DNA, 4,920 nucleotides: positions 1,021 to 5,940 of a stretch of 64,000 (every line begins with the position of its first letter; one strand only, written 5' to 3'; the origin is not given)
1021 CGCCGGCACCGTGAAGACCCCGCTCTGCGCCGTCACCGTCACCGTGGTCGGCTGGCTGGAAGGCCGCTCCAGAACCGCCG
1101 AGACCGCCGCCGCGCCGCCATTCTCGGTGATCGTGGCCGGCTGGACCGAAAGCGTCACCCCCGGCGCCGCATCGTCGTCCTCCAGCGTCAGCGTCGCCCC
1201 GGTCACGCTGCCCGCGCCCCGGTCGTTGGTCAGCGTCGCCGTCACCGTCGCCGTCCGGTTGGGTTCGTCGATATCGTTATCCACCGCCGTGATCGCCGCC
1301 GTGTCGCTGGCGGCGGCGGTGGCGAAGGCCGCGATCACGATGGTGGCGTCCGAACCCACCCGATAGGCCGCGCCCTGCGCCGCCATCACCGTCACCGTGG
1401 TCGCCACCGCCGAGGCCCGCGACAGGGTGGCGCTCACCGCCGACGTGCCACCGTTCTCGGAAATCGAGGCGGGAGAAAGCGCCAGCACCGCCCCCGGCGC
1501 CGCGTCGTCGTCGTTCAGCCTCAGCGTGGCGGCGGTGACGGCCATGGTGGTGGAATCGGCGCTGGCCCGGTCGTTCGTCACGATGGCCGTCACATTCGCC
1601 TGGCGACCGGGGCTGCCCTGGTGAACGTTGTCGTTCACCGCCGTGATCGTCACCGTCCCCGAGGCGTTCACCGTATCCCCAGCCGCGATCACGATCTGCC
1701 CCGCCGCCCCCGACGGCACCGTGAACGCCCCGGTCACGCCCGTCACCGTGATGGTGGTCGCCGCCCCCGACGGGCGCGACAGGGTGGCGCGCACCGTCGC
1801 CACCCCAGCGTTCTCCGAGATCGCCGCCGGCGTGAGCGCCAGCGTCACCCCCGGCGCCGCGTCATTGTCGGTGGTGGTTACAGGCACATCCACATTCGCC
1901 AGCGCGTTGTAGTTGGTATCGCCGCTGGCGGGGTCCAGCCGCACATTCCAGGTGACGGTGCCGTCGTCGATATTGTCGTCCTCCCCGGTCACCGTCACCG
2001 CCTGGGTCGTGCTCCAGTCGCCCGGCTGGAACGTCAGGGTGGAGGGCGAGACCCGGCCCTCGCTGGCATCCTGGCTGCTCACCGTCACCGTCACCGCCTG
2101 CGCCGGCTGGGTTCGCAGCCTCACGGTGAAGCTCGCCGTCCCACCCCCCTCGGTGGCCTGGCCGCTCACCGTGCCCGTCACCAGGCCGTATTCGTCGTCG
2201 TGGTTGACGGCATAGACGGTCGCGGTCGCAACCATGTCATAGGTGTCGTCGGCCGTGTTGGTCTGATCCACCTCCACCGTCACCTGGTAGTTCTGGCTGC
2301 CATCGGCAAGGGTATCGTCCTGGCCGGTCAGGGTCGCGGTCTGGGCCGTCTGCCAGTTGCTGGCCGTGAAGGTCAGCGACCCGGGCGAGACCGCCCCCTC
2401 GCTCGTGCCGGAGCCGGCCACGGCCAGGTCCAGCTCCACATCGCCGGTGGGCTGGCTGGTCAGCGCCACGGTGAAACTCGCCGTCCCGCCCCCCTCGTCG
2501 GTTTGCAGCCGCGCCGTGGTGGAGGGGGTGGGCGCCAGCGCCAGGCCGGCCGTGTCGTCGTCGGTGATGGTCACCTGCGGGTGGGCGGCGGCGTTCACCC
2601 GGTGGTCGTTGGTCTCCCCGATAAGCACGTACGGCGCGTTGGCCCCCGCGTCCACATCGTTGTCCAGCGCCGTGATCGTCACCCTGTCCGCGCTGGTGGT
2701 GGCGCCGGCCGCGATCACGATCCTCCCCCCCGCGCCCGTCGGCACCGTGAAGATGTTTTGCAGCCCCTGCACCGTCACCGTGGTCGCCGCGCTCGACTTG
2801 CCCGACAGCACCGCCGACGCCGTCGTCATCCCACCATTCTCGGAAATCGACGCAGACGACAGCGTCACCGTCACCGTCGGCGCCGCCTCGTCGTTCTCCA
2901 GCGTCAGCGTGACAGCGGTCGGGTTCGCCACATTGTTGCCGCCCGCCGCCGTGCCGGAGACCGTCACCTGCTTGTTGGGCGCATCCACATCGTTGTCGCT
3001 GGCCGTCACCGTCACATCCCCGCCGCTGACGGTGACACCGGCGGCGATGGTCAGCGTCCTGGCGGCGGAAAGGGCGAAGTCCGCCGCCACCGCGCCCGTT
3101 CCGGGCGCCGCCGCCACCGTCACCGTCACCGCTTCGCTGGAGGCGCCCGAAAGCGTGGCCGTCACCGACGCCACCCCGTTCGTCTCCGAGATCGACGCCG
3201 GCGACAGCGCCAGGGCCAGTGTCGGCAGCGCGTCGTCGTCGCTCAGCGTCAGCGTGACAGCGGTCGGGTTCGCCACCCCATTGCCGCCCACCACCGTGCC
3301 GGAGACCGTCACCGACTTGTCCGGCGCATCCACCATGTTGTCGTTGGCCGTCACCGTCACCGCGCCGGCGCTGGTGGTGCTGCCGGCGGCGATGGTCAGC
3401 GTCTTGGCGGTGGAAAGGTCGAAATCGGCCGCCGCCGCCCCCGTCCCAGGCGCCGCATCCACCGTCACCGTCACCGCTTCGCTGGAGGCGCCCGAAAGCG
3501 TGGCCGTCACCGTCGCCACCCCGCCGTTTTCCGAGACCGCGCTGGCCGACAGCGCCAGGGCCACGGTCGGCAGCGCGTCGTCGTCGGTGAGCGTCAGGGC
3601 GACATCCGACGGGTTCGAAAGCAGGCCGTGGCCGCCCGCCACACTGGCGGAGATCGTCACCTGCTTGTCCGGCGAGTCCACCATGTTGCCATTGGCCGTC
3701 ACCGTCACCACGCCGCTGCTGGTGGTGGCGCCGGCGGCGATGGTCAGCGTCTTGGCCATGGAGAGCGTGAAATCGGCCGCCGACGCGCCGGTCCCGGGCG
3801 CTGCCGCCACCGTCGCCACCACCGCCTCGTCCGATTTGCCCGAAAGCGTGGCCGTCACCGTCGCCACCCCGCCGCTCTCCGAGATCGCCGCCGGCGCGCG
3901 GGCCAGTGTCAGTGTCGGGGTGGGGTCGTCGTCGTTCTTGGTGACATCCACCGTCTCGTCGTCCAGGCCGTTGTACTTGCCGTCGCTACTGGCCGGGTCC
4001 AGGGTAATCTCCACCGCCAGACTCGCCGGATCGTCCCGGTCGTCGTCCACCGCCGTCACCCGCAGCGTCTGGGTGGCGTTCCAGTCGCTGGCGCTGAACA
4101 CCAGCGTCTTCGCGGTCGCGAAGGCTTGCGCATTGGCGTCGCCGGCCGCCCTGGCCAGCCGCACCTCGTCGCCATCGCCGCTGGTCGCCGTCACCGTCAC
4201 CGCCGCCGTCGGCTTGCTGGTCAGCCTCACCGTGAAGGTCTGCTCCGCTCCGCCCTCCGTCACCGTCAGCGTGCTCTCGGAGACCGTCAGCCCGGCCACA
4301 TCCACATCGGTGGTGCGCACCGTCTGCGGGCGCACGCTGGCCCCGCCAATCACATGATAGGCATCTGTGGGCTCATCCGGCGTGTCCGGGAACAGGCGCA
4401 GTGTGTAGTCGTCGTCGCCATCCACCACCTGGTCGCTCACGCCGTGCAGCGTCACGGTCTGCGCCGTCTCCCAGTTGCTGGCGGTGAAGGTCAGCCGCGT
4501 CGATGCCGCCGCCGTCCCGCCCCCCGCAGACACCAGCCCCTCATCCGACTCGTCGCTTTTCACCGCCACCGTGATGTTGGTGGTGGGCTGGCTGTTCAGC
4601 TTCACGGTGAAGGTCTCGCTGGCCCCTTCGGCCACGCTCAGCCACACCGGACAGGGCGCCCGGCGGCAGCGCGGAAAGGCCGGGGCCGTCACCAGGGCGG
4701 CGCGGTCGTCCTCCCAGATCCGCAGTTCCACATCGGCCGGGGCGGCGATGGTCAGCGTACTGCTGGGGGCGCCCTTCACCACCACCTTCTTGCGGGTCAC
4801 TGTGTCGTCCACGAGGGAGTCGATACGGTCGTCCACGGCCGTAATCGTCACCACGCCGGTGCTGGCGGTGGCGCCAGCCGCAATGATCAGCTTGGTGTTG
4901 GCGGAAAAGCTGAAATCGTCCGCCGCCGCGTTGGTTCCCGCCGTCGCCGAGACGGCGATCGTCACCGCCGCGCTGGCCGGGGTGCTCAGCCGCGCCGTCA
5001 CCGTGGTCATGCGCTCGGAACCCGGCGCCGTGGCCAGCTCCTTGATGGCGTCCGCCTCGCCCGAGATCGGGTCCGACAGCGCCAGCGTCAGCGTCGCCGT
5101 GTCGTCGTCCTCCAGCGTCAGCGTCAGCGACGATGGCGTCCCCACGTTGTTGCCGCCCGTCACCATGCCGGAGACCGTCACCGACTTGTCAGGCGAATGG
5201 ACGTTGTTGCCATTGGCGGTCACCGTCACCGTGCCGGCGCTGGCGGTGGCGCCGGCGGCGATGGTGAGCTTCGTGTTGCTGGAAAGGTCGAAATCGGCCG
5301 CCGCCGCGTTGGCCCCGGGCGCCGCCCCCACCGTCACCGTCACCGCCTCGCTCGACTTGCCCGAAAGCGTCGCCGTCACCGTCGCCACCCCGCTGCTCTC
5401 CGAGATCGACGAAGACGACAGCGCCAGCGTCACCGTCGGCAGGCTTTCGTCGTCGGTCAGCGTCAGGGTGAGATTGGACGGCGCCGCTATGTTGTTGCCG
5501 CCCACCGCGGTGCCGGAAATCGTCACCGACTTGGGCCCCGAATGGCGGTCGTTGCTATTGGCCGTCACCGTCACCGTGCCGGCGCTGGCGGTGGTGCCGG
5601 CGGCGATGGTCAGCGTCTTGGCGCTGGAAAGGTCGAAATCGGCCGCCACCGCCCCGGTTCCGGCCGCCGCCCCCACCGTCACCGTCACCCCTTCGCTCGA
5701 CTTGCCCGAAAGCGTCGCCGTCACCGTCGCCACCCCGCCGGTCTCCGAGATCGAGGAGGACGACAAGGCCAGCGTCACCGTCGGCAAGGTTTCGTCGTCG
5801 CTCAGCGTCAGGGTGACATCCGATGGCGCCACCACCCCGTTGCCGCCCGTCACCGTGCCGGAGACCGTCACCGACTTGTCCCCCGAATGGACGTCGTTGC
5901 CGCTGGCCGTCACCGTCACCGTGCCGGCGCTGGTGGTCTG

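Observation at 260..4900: Multi-kb highly similar collinear block shared between the two giant genes (partner 20150..26500)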

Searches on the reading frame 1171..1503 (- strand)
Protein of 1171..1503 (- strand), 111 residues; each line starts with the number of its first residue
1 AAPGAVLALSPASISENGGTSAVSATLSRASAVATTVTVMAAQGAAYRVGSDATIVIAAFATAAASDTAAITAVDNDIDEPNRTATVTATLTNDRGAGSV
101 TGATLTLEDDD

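Call 60: search_protein_families(library=pfam, proteins=[window:1171-1503:-], max_evalue=0.1)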
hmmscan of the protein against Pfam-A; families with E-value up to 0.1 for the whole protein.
window:1171-1503:- (111 aa): 1 family
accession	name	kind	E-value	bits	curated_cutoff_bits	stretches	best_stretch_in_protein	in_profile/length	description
PF16576.10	HlyD_D23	-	0.0026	17.5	30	1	25-96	137-206/214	Barrel-sandwich domain of CusB or HlyD membrane-fusion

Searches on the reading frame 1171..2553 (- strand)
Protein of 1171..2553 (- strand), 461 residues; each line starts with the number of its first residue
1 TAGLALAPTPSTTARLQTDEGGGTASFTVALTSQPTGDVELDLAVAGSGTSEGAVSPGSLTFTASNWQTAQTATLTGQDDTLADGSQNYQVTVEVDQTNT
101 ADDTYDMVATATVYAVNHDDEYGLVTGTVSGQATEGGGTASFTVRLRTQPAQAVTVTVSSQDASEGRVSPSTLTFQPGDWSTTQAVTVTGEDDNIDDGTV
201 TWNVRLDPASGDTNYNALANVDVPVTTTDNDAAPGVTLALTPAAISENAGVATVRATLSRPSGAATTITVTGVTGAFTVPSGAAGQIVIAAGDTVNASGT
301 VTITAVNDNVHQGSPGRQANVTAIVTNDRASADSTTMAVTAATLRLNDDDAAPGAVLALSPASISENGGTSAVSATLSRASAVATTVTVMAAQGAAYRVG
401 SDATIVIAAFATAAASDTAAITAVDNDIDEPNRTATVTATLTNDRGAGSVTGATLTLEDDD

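Call 21: find_related_loci(query=window:1171-2553:-, collection=genome_contigs, flank=10000)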
Query window:1171-2553:- (461 aa) in genome_contigs; peptide patterns used: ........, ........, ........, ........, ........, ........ (x = any residue, [..] = any of these).
111 stretches matched a pattern; 13 encode a relative of the query (tblastn E <= 1e-3); 13 distinct loci.
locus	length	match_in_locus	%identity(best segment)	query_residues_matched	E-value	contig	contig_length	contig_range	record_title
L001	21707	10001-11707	63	1-461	1e-155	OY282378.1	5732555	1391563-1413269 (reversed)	MAG: uncultured Gammaproteobacteria bacterium genome assembly, chromosome: 1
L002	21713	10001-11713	63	2-461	1e-135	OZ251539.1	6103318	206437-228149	MAG: Alphaproteobacteria bacterium isolate efdf64b3-afa9-4fb8-9792-56cfcde380f9 genome assembly, chromosome: 1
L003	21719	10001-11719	60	2-461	1e-131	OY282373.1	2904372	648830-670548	MAG: uncultured Nitrospirales bacterium genome assembly, chromosome: 1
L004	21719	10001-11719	60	2-461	7e-132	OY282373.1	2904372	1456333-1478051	MAG: uncultured Nitrospirales bacterium genome assembly, chromosome: 1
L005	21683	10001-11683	62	20-461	3e-123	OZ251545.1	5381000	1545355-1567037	MAG: Gammaproteobacteria bacterium isolate 804a2bfb-9c7e-4e06-b795-02af6ddb82b1 genome assembly, chromosome: 1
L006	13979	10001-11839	61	1-461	3e-141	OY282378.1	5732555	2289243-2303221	MAG: uncultured Gammaproteobacteria bacterium genome assembly, chromosome: 1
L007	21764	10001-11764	52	118-378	7e-46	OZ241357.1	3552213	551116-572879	MAG: Alphaproteobacteria bacterium isolate 88d555cd-2633-4b86-a1be-1e9adaae3909 genome assembly, chromosome: 1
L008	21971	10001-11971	35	7-454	1e-38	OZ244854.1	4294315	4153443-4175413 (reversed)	MAG: Paracoccaceae bacterium isolate 8cccaf92-0958-4092-b060-190bed362cb7 genome assembly, chromosome: 1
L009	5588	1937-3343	33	20-437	8e-38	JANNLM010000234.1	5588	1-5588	MAG: Gammaproteobacteria bacterium isolate SOY_38_metabat_135 SOY_38_k141_1359718, whole genome shotgun sequence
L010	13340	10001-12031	40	1-461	3e-52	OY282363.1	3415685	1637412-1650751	MAG: uncultured Alphaproteobacteria bacterium genome assembly, chromosome: 1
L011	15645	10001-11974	39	2-331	3e-26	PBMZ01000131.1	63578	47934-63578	MAG: Planctomycetaceae bacterium isolate SP200 MHASMcontig_2726471, whole genome shotgun sequence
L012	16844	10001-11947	36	20-461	1e-30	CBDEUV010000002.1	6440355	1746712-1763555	MAG: Leptospirales bacterium isolate c8770d22-4079-4951-b12b-76a941e02df6 genome assembly, contig: contig_2, whole genom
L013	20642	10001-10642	32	20-249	1e-14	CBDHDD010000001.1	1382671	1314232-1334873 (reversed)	MAG: Dehalococcoidia bacterium isolate e1889495-a2da-40f9-909c-8269d7dc74c2 genome assembly, contig: contig_1, whole gen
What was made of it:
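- Tried and rejected: The source genome itself was not found in genome_contigs; only homologs at 63% aa identity or less turned up (call 21).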

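Call 36: search_protein_families(library=ncbifam, proteins=[window:1171-2553:-], max_evalue=1)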
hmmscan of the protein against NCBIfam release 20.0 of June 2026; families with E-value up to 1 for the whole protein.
window:1171-2553:- (461 aa): 0 families

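Call 38: find_homologous_proteins(query=window:1171-2553:-, max_evalue=1e-30)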
Query window:1171-2553:- (461 aa): 158 proteins with E <= 1e-30 among 8000 candidates; the best 120 are listed.
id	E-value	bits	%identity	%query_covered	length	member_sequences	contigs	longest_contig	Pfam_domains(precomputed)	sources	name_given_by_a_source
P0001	6.6e-144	498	58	100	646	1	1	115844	PF03160.21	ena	-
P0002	8.3e-143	495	56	87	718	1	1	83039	PF20579.5,PF03160.21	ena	-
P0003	1.5e-142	494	41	59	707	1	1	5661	PF03160.21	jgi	jgi:hypothetical protein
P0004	4.8e-141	489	57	71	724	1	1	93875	PF20579.5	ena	-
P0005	5.3e-138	479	62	51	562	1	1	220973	-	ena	-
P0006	1.1e-134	468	37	97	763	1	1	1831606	PF03160.21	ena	-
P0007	1.1e-126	442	63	91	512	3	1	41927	PF03160.21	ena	-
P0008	5.9e-122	426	49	79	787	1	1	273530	PF03160.21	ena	-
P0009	9.1e-121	422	59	56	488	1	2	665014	-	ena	-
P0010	1.9e-114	401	64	45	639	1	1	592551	-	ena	-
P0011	2.5e-112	394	47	75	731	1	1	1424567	PF00404.25,PF20579.5,PF03160.21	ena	-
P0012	1.1e-110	389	58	87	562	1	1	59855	-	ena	-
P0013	2.2e-110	388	48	64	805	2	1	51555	PF20579.5,PF03160.21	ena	-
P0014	2.2e-109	385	35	84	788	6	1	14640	PF17766.8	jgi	jgi:hypothetical protein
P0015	4.1e-107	377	59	69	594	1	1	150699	PF03160.21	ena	-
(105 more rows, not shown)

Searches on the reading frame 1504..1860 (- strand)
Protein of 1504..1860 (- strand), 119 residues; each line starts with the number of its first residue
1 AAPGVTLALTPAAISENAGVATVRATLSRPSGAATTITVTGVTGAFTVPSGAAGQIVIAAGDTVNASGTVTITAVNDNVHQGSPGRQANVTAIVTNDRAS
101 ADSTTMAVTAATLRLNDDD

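Call 60: search_protein_families(library=pfam, proteins=[window:1504-1860:-], max_evalue=0.1)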
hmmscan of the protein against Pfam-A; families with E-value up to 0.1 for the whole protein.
window:1504-1860:- (119 aa): 1 family
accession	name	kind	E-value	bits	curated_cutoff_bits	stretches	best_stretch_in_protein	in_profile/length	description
PF20611.3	DUF6801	-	0.0037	17.8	26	1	19-71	83-134/161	Family of unknown function (DUF6801)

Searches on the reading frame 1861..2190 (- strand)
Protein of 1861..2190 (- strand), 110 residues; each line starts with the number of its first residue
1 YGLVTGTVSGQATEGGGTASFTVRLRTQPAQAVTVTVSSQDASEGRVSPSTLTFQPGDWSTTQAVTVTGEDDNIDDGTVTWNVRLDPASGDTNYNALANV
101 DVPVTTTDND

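Call 60: search_protein_families(library=pfam, proteins=[window:1861-2190:-], max_evalue=0.1)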
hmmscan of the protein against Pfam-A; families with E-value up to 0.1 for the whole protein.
window:1861-2190:- (110 aa): 5 families
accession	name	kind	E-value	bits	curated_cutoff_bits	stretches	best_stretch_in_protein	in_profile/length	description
PF20579.4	LapA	-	0.00028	21.7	27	1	7-107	8-95/99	LapA domain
PF03160.20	Calx-beta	-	0.0015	19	27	1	12-95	17-104/119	Calx-beta domain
PF17766.7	fn3_6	-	0.031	14.9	26.4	1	22-82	24-87/99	Fibronectin type-III domain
PF16397.10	DUF5006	-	0.051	13.1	34.1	1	29-85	174-234/263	Domain of unknown function (DUF5006)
PF21602.3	GldM_3rd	-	0.099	13.4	25.2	0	8-50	36-76/82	GldM third domain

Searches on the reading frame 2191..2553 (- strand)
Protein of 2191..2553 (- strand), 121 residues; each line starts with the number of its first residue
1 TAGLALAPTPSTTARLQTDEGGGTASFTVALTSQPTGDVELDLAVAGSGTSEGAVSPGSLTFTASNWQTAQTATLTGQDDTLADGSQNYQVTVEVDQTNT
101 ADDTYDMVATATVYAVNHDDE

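Call 60: search_protein_families(library=pfam, proteins=[window:2191-2553:-], max_evalue=0.1)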
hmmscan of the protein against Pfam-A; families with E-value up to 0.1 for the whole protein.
window:2191-2553:- (121 aa): 1 family
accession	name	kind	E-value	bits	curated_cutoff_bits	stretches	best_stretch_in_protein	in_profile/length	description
PF02630.20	SCO1-SenC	-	0.0081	16.6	22.8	1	66-120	81-132/134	SCO1/SenC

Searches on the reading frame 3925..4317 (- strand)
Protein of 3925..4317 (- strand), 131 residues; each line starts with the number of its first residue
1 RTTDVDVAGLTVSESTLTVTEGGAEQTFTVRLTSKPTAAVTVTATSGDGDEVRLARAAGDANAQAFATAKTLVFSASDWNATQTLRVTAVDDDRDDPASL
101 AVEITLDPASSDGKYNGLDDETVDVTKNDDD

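Call 60: search_protein_families(library=pfam, proteins=[window:3925-4317:-], max_evalue=0.1)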
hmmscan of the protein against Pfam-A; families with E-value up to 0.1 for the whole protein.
window:3925-4317:- (131 aa): 3 families
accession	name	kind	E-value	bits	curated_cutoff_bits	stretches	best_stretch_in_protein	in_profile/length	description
PF20579.4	LapA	-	0.0091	16.8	27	1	9-68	4-59/99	LapA domain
PF17964.7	Big_10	-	0.03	15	22.9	1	35-125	5-98/164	Bacterial Ig domain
PF17766.7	fn3_6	-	0.053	14.1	26.4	0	10-39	47-76/99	Fibronectin type-III domain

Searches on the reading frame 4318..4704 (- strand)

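Call 60: search_protein_families(library=pfam, proteins=[window:4318-4704:-], max_evalue=0.1)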
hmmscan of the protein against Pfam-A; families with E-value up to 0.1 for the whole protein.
window:4318-4704:- (129 aa): 2 families
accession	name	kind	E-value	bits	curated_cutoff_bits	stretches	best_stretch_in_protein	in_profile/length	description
PF01789.22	PsbP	-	0.012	16.1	23.5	1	21-110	21-110/155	PsbP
PF03160.20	Calx-beta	-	0.068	13.6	27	0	29-108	24-98/119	Calx-beta domain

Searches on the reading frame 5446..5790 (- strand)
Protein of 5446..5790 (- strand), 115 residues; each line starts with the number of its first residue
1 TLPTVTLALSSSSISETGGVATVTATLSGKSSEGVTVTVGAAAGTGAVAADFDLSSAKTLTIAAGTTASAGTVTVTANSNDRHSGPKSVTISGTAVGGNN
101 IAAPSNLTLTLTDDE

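Call 60: search_protein_families(library=pfam, proteins=[window:5446-5790:-], max_evalue=0.1)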
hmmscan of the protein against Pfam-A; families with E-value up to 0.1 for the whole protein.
window:5446-5790:- (115 aa): 1 family
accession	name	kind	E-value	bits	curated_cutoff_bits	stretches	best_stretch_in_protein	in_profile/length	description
PF20579.4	LapA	-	3.7e-06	27.7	27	1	4-101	2-82/99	LapA domain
